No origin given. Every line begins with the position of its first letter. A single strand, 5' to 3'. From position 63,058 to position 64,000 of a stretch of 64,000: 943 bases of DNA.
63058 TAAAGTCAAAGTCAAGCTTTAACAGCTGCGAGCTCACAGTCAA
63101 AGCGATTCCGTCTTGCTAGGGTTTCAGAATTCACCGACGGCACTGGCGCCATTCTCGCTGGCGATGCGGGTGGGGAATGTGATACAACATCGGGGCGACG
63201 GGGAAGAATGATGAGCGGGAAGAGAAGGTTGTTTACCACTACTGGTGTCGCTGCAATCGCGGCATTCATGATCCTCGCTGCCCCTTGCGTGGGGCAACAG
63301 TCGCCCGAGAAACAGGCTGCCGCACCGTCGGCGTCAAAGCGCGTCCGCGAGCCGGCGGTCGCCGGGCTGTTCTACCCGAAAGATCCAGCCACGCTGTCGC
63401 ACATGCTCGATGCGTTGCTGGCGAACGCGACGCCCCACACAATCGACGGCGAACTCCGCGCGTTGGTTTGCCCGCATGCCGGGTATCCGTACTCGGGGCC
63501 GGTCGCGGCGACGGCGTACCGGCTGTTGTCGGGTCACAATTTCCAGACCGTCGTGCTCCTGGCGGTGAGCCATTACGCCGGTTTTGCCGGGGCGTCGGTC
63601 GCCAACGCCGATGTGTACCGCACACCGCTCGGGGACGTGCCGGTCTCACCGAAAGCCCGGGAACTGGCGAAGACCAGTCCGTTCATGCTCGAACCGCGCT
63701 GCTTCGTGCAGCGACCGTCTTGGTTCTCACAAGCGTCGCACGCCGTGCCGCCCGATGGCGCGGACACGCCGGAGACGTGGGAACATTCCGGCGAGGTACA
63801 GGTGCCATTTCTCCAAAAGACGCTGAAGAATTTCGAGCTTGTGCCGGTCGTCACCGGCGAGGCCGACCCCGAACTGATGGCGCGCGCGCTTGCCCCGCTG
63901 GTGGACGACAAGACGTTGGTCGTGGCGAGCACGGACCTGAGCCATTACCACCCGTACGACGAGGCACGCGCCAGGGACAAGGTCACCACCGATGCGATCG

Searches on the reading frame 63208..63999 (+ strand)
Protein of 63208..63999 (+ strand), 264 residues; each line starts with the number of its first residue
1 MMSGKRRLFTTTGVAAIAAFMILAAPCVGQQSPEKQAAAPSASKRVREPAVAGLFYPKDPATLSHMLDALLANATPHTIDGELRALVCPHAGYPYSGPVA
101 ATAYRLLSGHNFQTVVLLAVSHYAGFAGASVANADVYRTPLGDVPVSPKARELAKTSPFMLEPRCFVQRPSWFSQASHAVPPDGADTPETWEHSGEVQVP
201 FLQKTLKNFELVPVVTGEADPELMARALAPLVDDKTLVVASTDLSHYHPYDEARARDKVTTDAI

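Call 35: search_protein_families(library=pfam, proteins=[window:63210-63998:+], max_evalue=0.001)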
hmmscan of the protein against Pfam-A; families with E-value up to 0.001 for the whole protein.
window:63210-63998:+ (263 aa): 0 families

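Call 125: search_protein_families(library=pfam, proteins=[window:63208-63999:+], max_evalue=0.05)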
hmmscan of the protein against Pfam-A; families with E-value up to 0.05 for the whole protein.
window:63208-63999:+ (264 aa): 1 family
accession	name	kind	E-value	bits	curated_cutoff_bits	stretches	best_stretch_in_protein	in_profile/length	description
PF01875.22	Memo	-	1.9e-40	139.2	27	1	48-260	1-200/269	Memo-like protein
